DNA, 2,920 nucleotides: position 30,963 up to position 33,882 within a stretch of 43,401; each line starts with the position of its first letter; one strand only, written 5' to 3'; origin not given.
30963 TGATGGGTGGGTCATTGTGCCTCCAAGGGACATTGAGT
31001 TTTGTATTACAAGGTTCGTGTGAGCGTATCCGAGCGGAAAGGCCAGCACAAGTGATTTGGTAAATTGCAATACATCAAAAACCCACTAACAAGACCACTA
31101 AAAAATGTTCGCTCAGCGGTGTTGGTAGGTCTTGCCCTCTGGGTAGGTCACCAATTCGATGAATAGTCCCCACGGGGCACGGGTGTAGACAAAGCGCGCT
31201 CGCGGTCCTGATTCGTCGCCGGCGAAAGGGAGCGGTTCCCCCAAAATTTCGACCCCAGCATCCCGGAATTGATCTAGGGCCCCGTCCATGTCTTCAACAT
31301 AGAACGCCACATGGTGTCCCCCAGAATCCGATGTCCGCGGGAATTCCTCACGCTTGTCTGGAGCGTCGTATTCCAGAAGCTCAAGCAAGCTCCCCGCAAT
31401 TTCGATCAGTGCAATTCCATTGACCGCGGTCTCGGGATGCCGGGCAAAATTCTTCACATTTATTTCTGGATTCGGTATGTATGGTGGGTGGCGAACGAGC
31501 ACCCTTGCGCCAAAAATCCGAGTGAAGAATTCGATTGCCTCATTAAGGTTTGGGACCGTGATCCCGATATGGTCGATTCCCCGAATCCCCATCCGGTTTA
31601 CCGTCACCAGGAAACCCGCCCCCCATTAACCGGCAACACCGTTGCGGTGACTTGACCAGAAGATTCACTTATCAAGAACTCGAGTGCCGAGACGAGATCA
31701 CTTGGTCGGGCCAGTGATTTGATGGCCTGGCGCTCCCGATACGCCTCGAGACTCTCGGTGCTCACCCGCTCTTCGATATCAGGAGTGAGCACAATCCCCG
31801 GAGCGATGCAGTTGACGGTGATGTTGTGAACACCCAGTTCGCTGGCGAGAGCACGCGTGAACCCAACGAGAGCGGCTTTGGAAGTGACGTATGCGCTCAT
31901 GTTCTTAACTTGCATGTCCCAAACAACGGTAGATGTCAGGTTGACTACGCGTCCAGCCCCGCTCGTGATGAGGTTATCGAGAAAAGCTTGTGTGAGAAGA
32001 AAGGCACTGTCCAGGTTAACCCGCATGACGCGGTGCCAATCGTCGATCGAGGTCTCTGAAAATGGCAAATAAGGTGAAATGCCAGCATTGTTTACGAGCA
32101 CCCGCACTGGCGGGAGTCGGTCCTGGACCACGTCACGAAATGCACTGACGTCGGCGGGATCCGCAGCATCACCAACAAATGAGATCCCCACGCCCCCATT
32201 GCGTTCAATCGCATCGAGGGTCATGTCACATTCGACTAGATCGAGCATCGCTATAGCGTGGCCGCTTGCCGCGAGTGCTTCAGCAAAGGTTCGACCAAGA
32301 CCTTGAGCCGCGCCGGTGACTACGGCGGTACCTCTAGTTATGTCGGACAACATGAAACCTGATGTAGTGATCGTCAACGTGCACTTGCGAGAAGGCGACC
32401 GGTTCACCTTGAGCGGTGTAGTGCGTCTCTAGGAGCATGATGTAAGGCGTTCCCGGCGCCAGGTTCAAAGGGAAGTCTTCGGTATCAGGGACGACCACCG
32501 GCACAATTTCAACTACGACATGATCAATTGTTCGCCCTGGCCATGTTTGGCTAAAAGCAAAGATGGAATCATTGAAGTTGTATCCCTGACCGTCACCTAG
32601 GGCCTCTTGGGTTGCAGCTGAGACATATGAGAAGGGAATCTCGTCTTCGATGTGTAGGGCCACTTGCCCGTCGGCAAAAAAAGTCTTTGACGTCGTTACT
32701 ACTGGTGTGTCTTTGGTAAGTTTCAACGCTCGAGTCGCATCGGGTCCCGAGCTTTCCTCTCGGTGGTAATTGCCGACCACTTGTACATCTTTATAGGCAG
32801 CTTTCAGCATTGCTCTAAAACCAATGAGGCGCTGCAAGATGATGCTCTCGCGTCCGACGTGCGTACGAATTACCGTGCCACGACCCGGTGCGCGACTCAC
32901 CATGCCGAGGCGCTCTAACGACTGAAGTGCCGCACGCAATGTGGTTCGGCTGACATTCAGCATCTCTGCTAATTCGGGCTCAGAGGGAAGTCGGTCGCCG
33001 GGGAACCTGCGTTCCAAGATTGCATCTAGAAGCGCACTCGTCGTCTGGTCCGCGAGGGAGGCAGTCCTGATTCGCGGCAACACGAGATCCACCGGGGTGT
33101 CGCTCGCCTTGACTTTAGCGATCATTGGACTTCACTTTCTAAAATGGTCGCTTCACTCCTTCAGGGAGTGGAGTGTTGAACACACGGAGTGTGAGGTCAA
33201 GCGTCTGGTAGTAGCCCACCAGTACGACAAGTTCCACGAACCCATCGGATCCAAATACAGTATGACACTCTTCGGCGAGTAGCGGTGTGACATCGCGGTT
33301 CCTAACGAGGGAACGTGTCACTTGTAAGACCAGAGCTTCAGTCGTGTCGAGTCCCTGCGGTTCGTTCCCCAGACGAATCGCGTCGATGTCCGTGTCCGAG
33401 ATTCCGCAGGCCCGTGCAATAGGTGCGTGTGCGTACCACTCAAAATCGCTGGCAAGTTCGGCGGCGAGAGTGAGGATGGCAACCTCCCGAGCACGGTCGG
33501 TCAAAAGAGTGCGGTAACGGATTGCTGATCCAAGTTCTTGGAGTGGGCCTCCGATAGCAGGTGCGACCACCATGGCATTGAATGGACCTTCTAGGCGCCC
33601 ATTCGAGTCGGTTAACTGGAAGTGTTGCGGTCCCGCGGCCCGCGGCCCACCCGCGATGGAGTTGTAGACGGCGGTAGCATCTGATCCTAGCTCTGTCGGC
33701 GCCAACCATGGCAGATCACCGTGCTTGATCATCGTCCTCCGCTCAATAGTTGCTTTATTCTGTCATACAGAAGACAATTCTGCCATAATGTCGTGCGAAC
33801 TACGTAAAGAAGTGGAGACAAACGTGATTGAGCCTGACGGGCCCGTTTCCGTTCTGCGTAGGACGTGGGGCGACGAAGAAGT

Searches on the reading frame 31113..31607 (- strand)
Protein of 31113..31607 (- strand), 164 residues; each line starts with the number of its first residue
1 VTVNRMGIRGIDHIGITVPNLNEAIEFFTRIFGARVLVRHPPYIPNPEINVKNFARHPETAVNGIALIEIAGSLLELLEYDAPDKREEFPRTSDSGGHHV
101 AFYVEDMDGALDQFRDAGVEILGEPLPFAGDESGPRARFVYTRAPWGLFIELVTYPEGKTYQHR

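Call 58: search_protein_families(library=ncbifam, proteins=[window:31113-31607:-], max_evalue=0.00001)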
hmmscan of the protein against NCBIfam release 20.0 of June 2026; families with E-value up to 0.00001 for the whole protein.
window:31113-31607:- (164 aa): 2 families
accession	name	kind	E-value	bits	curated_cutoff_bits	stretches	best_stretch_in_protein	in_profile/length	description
TIGR03081.1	metmalonyl_epim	equivalog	5e-13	49.7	114.95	1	11-153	2-128/129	methylmalonyl-CoA epimerase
NF050075.1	SMU1112c_YaeR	equivalog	9.6e-07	29.1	140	0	72-152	50-123/125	SMU1112c/YaeR family gloxylase I-like metalloprotein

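Call 59: search_protein_families(library=pfam, proteins=[window:31113-31607:-], max_evalue=0.001)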
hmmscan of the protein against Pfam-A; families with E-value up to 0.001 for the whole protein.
window:31113-31607:- (164 aa): 3 families
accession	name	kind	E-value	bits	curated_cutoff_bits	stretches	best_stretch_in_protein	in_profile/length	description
PF00903.31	Glyoxalase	-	3e-15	57.1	20.6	1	10-125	1-99/121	Glyoxalase/Bleomycin resistance protein/Dioxygenase superfamily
PF13669.12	Glyoxalase_4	-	7e-13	49.3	27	1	12-125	1-97/109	Glyoxalase/Bleomycin resistance protein/Dioxygenase superfamily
PF13468.12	Glyoxalase_3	-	2.4e-07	31.4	25.1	1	11-143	1-119/176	Glyoxalase-like domain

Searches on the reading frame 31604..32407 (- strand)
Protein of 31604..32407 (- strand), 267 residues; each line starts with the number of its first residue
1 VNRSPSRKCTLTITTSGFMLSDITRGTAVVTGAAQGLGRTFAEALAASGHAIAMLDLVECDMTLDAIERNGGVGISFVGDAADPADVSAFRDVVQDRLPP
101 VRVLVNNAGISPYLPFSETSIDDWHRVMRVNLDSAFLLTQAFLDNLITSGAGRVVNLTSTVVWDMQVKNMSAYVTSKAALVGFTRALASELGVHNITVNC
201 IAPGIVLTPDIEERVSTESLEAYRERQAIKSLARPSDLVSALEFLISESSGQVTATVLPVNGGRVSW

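Call 58: search_protein_families(library=ncbifam, proteins=[window:31604-32407:-], max_evalue=0.00001)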
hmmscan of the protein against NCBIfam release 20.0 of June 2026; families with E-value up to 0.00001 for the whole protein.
window:31604-32407:- (267 aa): 218 families (the best 25 are shown)
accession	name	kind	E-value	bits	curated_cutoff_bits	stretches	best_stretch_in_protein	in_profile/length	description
NF009466.0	PRK12826.1-2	subfamily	3.1e-60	203.7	222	1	27-264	5-244/248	3-oxoacyl-ACP reductase FabG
NF047923.1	pyridox_DH_SDR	equivalog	2e-56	191.3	325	1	26-267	4-243/243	pyridoxal 4-dehydrogenase, SDR-type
NF009464.0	PRK12824.1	subfamily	3.4e-49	167.7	269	1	27-264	4-242/245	3-oxoacyl-ACP reductase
TIGR01830.1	3oxo_ACP_reduc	equivalog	1.1e-47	162.8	297.75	1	28-263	1-237/239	3-oxoacyl-[acyl-carrier-protein] reductase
NF005559.1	PRK07231.1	subfamily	1.7e-46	158.7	215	1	26-265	5-248/249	glucose 1-dehydrogenase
NF005853.0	PRK07774.1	equivalog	1.2e-45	155.9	303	1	23-265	4-247/250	SDR family oxidoreductase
NF004791.0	PRK06138.1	equivalog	9.3e-44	149.6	312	1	27-265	7-250/252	SDR family oxidoreductase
NF006070.0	PRK08213.1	subfamily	1.1e-43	149.6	279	1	22-264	9-256/259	gluconate 5-dehydrogenase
NF004198.0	PRK05653.1-3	equivalog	3e-43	148.1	296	1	26-265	8-247/248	3-oxoacyl-ACP reductase FabG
NF004197.0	PRK05653.1-1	equivalog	4.5e-42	144.4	332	1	24-264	6-246/249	3-oxoacyl-ACP reductase FabG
NF005309.0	PRK06841.1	subfamily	6e-42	143.9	286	1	22-263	12-251/255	GolD/DthD family dehydrogenase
TIGR01832.1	kduD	equivalog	6.8e-42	143.7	338.85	1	27-265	7-246/248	2-dehydro-3-deoxy-D-gluconate 5-dehydrogenase KduD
TIGR01963.1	PHB_DH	subfamily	5.5e-41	140.5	307.05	1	27-264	3-252/255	3-hydroxybutyrate dehydrogenase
TIGR01829.1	AcAcCoA_reduct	subfamily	1.2e-40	139.6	302.1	1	28-264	3-240/242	acetoacetyl-CoA reductase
NF005681.0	PRK07478.1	subfamily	1.7e-40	139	267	1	24-263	5-248/254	SDR family oxidoreductase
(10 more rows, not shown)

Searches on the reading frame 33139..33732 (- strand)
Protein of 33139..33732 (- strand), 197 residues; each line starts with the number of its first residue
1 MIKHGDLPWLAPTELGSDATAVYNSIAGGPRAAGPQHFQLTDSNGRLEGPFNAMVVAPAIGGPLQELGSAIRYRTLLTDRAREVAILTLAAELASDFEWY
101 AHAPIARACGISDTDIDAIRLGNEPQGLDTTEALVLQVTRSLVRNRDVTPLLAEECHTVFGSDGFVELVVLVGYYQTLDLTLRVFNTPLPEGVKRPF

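Call 58: search_protein_families(library=ncbifam, proteins=[window:33139-33732:-], max_evalue=0.00001)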
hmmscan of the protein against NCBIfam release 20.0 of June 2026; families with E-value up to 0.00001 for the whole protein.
window:33139-33732:- (197 aa): 0 families

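Call 59: search_protein_families(library=pfam, proteins=[window:33139-33732:-], max_evalue=0.001)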
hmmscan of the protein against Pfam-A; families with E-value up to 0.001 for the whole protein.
window:33139-33732:- (197 aa): 1 family
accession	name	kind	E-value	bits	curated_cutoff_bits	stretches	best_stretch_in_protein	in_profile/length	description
PF02627.25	CMD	-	0.00059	20.2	23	1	64-137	7-80/84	Carboxymuconolactone decarboxylase family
